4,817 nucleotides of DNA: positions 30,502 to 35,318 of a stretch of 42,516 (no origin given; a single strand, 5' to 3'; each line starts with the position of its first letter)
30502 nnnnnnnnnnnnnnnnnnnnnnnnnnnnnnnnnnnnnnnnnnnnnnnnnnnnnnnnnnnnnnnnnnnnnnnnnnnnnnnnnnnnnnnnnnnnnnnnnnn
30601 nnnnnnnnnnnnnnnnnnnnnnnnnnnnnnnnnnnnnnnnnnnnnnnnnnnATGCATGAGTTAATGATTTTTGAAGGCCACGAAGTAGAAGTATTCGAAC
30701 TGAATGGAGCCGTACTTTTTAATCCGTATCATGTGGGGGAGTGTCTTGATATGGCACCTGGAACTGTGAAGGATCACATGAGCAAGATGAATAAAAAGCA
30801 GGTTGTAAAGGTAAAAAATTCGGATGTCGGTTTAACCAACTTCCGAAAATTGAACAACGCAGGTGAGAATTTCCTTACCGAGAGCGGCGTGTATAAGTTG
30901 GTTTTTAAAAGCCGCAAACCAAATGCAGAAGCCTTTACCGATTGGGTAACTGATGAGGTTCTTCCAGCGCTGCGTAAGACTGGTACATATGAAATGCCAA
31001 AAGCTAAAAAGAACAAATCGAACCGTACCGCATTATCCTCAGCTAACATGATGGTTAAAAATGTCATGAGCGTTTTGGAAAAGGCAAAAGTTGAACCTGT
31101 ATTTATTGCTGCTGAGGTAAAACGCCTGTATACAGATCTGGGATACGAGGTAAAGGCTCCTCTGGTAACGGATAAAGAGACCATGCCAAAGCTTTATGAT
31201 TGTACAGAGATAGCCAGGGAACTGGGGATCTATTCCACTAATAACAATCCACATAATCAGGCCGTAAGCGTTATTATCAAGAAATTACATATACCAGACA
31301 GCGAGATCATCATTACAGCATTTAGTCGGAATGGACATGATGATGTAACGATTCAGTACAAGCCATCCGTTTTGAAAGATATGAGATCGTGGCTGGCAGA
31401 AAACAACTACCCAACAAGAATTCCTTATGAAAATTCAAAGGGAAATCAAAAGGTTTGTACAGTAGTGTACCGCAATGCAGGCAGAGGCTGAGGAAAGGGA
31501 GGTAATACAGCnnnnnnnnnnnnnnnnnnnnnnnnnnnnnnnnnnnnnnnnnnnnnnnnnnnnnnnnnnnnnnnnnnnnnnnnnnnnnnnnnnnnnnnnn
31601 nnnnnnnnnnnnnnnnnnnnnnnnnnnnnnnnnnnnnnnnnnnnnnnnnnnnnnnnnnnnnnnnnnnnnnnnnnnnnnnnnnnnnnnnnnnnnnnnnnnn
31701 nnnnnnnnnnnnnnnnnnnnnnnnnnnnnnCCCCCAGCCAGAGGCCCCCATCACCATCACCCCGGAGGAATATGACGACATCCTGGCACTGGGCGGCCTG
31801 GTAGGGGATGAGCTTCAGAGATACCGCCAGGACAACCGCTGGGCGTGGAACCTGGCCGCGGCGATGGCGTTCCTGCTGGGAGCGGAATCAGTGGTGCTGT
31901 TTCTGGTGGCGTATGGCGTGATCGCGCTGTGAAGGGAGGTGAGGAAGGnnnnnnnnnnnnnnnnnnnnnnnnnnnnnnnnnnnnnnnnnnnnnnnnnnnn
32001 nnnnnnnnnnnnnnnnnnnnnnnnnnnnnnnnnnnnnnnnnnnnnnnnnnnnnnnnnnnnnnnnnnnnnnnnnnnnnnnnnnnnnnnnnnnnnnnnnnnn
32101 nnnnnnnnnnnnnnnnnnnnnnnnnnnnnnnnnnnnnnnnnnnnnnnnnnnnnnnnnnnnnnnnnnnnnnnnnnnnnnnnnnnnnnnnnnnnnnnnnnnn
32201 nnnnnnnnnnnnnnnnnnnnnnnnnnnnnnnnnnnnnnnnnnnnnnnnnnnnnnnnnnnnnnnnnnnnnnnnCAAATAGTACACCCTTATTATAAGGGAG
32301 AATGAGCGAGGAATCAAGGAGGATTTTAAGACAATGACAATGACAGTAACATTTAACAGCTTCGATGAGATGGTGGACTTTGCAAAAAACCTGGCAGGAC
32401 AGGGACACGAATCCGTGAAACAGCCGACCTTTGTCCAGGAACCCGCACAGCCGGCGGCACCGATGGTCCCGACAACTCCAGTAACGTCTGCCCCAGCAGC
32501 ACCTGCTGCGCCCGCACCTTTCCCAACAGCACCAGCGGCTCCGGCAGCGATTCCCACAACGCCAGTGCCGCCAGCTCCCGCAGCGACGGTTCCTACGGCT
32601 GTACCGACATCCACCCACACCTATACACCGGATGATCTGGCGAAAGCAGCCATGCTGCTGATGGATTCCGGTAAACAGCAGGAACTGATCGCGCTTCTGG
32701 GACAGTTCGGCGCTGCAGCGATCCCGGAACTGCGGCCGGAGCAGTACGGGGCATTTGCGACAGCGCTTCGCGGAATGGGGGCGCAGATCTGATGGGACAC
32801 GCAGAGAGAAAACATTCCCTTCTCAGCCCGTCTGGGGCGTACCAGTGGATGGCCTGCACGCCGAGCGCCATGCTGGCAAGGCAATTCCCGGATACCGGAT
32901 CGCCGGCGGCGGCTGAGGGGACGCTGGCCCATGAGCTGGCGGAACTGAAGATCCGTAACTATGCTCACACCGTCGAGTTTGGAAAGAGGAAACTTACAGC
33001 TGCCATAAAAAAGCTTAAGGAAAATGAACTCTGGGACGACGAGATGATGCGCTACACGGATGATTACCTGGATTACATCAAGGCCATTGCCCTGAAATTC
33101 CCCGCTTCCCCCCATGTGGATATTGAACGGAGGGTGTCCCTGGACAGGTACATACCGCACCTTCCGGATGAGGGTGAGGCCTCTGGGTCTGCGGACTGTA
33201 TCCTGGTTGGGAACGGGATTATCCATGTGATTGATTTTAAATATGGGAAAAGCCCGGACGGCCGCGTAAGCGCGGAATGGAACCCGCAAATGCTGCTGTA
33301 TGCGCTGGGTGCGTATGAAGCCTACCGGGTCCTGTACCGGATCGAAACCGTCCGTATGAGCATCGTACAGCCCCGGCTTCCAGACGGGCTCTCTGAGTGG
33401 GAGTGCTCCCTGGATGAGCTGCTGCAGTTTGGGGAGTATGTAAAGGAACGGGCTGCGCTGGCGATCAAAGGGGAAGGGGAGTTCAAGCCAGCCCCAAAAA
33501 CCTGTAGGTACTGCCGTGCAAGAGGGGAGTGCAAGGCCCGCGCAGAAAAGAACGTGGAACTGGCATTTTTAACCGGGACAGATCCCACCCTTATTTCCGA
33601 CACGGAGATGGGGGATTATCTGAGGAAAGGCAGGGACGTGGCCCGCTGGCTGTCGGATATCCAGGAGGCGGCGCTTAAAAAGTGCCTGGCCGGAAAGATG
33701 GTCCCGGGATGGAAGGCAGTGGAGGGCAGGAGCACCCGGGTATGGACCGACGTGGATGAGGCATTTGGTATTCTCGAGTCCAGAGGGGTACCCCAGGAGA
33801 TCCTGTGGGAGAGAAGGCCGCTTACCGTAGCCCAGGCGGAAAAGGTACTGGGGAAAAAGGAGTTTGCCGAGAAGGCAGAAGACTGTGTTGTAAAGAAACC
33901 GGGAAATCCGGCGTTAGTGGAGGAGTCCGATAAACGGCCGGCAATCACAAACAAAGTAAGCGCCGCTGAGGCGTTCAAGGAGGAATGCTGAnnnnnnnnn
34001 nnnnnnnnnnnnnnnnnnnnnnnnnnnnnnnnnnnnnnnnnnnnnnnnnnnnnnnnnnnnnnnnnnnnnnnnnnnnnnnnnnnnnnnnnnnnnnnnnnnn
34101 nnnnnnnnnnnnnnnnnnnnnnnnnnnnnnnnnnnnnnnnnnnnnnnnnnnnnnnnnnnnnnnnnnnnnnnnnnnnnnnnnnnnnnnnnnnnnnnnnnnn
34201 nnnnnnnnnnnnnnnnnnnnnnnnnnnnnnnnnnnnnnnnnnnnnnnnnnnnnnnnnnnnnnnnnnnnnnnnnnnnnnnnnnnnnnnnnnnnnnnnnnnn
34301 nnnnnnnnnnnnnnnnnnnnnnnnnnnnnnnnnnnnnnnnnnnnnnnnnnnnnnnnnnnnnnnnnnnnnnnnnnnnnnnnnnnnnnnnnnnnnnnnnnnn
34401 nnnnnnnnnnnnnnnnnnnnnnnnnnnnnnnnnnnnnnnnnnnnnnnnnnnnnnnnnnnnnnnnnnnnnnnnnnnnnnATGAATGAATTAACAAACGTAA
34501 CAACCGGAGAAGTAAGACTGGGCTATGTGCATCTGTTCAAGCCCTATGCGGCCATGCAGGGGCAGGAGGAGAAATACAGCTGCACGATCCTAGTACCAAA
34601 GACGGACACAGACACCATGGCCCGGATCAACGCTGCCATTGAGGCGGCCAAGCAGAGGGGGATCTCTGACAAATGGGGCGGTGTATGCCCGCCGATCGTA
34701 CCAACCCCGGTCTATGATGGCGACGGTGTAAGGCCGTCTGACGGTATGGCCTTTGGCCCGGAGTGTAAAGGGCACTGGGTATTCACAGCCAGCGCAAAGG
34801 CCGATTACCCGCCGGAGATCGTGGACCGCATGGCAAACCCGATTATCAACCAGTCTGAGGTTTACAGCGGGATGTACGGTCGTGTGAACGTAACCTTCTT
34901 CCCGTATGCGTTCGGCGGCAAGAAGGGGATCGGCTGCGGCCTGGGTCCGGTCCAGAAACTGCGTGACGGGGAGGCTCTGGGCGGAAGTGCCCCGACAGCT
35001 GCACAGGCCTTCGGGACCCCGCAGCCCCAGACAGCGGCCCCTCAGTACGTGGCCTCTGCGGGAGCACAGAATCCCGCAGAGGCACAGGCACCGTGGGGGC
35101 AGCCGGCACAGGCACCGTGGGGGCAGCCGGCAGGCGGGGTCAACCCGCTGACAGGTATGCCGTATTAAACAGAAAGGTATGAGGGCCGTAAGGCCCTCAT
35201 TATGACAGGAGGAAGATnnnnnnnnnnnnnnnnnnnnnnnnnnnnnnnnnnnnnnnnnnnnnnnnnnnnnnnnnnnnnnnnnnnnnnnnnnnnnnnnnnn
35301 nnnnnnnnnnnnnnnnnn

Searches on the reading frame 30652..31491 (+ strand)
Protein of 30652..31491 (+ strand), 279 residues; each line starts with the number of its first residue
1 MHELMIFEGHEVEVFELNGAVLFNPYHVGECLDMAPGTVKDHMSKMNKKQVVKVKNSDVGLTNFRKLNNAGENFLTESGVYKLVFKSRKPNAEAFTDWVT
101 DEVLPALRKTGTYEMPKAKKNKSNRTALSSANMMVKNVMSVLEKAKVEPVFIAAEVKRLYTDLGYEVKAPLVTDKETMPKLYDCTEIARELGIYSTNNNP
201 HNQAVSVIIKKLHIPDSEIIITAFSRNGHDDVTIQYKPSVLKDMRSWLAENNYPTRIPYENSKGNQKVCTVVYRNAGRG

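Call 8: search_protein_families(library=pfam, proteins=[window:30652-31491:+])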
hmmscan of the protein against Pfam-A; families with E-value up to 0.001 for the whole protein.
window:30652-31491:+ (279 aa): 1 family
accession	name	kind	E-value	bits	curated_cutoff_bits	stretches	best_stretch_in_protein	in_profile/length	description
PF02498.22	Bro-N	-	4.6e-14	53.2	25.6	1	12-105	2-96/96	BRO family, N-terminal domain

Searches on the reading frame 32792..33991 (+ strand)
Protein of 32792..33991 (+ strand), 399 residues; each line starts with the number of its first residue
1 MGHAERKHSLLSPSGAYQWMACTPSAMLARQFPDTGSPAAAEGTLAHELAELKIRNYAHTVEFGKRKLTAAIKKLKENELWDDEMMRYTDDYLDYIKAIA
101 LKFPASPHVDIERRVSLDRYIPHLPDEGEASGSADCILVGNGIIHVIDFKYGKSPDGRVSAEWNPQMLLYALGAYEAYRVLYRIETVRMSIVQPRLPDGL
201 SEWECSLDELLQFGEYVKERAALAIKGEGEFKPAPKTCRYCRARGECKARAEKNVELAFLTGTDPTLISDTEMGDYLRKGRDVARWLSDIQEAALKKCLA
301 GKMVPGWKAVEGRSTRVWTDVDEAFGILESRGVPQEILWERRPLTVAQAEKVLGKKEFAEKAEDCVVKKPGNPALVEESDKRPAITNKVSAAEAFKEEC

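Call 8: search_protein_families(library=pfam, proteins=[window:32792-33991:+])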
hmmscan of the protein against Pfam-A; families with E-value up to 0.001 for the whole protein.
window:32792-33991:+ (399 aa): 2 families
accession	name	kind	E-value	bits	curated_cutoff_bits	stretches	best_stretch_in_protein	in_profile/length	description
PF10926.14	DUF2800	-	6.4e-118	394.6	21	1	8-383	1-368/368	Protein of unknown function (DUF2800)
PF12705.13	PDDEXK_1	-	4e-12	47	22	1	11-247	2-246/247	PD-(D/E)XK nuclease superfamily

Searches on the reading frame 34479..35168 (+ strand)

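Call 8: search_protein_families(library=pfam, proteins=[window:34479-35168:+])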
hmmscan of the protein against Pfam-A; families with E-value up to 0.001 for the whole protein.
window:34479-35168:+ (229 aa): 1 family
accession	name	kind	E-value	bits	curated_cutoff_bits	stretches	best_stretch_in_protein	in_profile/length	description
PF10991.15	Enc34_ssDNA-bd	-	1.5e-57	194.5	26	1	5-180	1-168/176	Enterobacter phage Enc34, ssDNA-binding protein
